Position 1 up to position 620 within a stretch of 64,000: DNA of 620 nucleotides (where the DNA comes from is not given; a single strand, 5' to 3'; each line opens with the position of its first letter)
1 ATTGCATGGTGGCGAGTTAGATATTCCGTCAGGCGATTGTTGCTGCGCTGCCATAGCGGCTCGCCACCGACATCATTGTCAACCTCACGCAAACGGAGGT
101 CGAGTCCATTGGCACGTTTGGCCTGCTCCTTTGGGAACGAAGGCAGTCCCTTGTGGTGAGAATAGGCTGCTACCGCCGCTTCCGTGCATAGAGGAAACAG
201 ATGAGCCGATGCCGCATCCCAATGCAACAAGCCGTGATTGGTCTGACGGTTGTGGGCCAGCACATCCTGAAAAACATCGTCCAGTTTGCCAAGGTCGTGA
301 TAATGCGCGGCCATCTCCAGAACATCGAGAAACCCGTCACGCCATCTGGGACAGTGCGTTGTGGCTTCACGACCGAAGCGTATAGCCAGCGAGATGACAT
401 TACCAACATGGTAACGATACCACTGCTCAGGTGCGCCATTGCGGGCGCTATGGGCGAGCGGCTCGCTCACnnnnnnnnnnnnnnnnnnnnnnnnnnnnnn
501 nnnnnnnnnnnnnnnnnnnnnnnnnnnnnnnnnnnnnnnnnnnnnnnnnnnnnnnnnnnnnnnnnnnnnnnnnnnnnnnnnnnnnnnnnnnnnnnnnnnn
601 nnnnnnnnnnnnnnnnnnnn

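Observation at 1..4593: Non-canonical type I-C-like CRISPR-Cas operon: cas3 stub / cas5 / cas8c / cas7 / second HD (cas3-like) gene, with no adaptation genes or array in view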

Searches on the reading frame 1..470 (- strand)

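Call 8: search_protein_families(library=ncbifam, proteins=[window:1-470:-], max_evalue=0.01)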
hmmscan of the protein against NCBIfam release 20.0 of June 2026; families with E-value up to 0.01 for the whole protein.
window:1-470:- (156 aa): 2 families
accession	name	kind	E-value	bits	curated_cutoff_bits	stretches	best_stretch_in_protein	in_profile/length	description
TIGR01596.1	cas3_HD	equivalog_domain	1e-07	32.2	43.45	1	19-125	2-114/178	CRISPR-associated endonuclease Cas3''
TIGR02621.3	cas3_GSU0051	exception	8.8e-05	21.5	400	1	48-81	696-729/854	type I-G CRISPR-associated helicase/endonuclease Cas3g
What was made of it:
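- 1..470 (-): 5' 156 codons of cas3 (HD domain). The gene continues left of the window to a 761-aa HD+helicase Cas3. cas3_HD 1e-7 (call 8).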

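Call 9: search_protein_families(library=pfam, proteins=[window:1-470:-], max_evalue=0.01)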
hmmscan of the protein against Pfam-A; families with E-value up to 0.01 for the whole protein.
window:1-470:- (156 aa): 1 family
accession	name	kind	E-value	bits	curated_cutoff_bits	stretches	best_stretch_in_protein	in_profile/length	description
PF01966.28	HD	-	0.0005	20.8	22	1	20-110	3-90/116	HD domain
